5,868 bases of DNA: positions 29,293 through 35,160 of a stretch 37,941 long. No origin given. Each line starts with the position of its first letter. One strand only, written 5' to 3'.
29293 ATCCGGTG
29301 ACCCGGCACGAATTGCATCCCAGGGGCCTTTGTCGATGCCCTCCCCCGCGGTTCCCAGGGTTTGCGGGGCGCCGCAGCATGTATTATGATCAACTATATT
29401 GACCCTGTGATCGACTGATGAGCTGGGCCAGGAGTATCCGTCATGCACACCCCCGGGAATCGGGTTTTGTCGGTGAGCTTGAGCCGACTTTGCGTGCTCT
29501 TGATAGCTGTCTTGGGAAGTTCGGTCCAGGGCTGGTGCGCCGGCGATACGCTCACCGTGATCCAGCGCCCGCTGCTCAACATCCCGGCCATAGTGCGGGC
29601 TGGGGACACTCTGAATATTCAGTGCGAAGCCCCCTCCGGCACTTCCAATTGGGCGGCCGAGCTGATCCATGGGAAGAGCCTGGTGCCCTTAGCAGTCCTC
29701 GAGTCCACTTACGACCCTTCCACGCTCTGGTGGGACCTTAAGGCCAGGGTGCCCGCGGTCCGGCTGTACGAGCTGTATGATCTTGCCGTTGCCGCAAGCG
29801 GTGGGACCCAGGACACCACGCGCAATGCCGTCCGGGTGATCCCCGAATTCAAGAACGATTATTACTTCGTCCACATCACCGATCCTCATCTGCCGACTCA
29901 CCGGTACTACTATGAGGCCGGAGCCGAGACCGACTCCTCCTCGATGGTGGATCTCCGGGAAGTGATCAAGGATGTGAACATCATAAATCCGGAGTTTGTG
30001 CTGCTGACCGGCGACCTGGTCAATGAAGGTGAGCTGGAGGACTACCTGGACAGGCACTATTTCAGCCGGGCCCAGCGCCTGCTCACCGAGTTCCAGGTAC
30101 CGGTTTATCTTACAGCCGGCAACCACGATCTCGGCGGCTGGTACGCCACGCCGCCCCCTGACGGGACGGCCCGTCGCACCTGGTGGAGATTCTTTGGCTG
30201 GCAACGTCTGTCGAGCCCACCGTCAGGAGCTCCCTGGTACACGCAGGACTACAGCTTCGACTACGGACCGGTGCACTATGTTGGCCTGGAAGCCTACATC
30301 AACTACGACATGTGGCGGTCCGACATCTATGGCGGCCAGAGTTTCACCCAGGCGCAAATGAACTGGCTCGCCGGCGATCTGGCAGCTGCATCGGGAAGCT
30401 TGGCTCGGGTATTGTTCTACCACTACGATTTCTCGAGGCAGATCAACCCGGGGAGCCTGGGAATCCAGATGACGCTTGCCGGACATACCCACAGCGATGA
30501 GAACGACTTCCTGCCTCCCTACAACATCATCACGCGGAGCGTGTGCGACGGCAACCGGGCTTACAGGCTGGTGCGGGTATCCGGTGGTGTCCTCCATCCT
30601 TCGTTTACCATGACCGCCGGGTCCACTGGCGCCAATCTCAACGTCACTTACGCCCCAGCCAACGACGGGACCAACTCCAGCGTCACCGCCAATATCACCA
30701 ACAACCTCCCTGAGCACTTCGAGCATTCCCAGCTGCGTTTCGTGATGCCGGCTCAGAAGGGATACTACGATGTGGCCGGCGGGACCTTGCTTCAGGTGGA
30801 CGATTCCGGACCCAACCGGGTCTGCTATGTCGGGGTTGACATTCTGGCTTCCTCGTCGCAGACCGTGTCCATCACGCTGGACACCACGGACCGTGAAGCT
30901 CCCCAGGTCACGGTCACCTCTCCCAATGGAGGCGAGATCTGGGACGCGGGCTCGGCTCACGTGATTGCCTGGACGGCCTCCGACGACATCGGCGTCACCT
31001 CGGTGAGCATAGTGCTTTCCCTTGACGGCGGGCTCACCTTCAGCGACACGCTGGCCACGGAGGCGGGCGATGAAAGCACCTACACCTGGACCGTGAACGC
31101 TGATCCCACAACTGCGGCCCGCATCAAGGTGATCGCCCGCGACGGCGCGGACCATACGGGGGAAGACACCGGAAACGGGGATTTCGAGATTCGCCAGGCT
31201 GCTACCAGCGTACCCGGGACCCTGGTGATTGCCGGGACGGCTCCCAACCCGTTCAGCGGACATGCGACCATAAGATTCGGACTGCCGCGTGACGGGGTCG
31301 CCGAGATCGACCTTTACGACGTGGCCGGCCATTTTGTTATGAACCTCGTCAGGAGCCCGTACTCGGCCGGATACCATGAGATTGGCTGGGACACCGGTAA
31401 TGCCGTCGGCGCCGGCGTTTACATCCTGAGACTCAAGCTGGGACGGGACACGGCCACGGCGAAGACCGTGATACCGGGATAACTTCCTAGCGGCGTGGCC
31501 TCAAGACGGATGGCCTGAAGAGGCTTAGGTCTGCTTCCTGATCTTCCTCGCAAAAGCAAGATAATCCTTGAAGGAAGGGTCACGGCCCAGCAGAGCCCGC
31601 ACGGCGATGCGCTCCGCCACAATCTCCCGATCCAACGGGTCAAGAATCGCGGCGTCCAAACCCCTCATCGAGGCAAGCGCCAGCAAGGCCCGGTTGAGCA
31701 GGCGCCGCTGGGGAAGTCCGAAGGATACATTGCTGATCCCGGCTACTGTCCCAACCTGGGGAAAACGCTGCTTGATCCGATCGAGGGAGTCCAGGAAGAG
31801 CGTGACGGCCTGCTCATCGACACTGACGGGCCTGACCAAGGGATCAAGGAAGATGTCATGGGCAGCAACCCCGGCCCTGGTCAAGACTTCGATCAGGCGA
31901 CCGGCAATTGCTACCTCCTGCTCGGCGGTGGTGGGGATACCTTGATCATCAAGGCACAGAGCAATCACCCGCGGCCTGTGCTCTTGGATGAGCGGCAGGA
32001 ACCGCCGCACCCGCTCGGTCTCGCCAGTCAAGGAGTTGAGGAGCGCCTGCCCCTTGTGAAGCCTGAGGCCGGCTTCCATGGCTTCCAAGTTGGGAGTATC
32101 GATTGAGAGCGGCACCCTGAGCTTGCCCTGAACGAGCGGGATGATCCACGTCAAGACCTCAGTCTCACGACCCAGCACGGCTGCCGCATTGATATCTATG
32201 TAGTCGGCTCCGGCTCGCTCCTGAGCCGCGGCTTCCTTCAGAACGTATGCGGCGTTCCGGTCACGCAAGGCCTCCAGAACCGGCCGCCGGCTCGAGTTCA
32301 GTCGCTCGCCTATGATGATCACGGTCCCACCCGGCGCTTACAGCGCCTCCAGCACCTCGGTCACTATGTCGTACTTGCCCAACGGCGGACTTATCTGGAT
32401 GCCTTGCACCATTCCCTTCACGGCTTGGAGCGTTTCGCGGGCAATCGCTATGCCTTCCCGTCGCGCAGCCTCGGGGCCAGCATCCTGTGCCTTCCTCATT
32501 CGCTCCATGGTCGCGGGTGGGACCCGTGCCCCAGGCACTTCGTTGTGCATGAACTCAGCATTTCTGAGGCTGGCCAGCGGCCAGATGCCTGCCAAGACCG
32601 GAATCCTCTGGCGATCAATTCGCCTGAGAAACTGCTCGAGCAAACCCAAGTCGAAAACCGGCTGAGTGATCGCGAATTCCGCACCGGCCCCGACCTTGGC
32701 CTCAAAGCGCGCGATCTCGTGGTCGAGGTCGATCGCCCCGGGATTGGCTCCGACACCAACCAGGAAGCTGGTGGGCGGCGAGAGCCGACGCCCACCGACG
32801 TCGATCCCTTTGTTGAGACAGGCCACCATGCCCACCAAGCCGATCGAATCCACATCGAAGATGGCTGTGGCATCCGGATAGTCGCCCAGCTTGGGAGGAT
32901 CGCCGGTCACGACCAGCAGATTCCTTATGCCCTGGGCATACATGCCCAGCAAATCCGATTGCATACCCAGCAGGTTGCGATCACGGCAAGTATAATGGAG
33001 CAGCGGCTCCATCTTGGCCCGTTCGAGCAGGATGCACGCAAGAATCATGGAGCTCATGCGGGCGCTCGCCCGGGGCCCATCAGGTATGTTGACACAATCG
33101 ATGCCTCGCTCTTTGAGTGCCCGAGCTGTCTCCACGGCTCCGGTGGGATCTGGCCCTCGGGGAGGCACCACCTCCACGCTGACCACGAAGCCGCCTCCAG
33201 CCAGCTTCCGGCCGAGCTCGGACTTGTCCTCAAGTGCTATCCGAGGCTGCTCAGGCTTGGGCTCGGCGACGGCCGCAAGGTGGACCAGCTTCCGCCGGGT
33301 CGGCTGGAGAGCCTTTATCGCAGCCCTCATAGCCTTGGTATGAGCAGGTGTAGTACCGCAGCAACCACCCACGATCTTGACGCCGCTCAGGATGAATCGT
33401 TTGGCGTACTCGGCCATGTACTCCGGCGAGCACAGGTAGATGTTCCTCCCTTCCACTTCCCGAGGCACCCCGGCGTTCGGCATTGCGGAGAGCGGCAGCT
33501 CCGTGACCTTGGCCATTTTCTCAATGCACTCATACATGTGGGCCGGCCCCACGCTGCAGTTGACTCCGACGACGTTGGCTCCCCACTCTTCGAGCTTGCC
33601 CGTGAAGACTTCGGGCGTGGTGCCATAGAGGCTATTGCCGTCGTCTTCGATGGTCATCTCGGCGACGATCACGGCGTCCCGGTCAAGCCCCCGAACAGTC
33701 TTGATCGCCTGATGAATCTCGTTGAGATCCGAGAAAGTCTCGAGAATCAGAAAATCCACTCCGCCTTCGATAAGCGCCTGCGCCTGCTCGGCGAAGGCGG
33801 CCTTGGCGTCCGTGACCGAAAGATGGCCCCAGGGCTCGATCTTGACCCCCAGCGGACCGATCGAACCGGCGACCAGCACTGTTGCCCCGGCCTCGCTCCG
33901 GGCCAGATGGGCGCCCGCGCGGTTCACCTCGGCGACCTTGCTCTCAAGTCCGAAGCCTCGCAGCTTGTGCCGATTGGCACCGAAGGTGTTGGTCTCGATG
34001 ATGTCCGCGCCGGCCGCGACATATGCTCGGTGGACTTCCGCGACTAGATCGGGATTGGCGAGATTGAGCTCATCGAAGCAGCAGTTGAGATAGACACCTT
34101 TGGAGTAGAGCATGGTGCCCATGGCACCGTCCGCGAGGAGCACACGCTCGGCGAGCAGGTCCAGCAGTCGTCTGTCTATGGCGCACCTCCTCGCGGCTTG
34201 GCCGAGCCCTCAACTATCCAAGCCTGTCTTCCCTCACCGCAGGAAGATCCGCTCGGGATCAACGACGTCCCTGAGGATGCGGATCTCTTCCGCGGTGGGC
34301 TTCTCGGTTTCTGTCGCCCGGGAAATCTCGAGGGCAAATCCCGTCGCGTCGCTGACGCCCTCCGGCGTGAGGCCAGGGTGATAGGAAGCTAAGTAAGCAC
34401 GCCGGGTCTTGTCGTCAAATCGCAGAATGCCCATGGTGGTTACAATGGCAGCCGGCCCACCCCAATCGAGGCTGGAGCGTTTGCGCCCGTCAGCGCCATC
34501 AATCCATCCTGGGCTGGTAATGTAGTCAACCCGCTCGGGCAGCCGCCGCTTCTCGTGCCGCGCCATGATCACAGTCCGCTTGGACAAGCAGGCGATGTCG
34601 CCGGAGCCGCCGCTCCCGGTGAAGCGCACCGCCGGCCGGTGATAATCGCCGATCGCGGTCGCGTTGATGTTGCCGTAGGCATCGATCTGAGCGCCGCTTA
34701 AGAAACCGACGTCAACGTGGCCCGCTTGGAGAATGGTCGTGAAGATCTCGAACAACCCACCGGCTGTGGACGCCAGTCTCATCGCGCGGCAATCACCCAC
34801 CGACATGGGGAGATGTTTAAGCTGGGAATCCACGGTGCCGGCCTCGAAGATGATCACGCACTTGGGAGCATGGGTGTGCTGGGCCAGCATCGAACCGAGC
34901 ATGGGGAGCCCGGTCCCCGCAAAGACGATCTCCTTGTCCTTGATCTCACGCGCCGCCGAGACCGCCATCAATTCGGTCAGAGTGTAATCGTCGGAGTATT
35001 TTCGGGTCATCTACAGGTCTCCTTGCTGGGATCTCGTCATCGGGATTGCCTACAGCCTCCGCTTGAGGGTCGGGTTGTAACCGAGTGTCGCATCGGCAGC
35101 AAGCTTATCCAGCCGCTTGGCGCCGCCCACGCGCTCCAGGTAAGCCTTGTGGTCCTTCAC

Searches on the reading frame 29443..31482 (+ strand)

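Call 52: search_protein_families(library=pfam, proteins=[window:29443-31482:+], max_evalue=0.0001)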
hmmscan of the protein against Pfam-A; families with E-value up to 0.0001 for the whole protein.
window:29443-31482:+ (679 aa): 2 families
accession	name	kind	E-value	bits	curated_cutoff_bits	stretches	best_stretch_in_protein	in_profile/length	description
PF00149.33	Metallophos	-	4.2e-13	50.6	21.5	1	142-351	3-190/191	Calcineurin-like phosphoesterase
PF17957.7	Big_7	-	2.7e-06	28.4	24.1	1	487-563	1-70/70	Bacterial Ig domain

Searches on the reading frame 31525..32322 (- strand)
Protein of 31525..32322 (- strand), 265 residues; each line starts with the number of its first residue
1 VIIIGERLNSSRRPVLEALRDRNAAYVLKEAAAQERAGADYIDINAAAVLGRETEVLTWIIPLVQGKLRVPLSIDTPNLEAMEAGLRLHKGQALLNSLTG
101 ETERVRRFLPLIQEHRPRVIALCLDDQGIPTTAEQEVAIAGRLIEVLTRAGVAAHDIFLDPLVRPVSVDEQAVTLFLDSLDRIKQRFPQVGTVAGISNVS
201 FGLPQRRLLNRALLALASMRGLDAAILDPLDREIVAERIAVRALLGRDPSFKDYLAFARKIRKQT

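Call 52: search_protein_families(library=pfam, proteins=[window:31525-32322:-], max_evalue=0.0001)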
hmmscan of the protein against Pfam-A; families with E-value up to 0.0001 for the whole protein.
window:31525-32322:- (265 aa): 1 family
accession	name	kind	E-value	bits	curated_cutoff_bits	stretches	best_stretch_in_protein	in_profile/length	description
PF00809.28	Pterin_bind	-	1.3e-25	90.9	25.5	1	6-227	2-243/244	Pterin binding enzyme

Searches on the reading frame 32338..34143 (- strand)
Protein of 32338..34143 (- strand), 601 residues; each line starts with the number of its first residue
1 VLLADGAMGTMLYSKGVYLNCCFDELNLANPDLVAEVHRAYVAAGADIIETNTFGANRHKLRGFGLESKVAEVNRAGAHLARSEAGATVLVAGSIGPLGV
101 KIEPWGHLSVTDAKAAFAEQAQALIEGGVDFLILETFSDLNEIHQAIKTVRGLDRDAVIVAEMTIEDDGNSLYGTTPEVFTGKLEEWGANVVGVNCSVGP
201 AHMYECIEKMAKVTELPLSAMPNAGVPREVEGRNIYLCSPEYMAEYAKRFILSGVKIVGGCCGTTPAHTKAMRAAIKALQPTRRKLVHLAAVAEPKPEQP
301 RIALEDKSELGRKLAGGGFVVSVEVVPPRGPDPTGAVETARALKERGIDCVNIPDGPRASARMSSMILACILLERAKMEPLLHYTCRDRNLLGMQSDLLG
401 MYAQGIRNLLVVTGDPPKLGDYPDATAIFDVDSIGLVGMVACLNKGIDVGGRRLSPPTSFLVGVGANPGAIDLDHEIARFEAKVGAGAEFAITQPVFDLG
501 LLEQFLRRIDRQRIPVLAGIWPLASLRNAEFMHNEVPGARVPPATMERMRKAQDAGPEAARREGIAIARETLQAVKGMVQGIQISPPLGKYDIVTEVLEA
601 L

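Call 52: search_protein_families(library=pfam, proteins=[window:32338-34143:-], max_evalue=0.0001)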
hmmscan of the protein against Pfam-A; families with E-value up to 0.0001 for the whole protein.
window:32338-34143:- (601 aa): 3 families
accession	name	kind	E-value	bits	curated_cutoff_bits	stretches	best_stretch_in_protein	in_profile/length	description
PF02574.22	S-methyl_trans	-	8.2e-72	242.9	22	1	2-275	1-282/283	Homocysteine S-methyltransferase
PF02219.23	MTHFR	-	2.9e-33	115.9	24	1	313-575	5-260/287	Methylenetetrahydrofolate reductase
PF00215.30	OMPdecase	-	6.2e-06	26.7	27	0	112-199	62-155/221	Orotidine 5'-phosphate decarboxylase / HUMPS family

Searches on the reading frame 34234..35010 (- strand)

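Call 52: search_protein_families(library=pfam, proteins=[window:34234-35010:-], max_evalue=0.0001)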
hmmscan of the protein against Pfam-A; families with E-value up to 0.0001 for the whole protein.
window:34234-35010:- (258 aa): 1 family
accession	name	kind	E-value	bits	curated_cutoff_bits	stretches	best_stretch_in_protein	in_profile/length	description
PF01144.29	CoA_trans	-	1.7e-33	116.3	23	1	14-220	3-215/217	Coenzyme A transferase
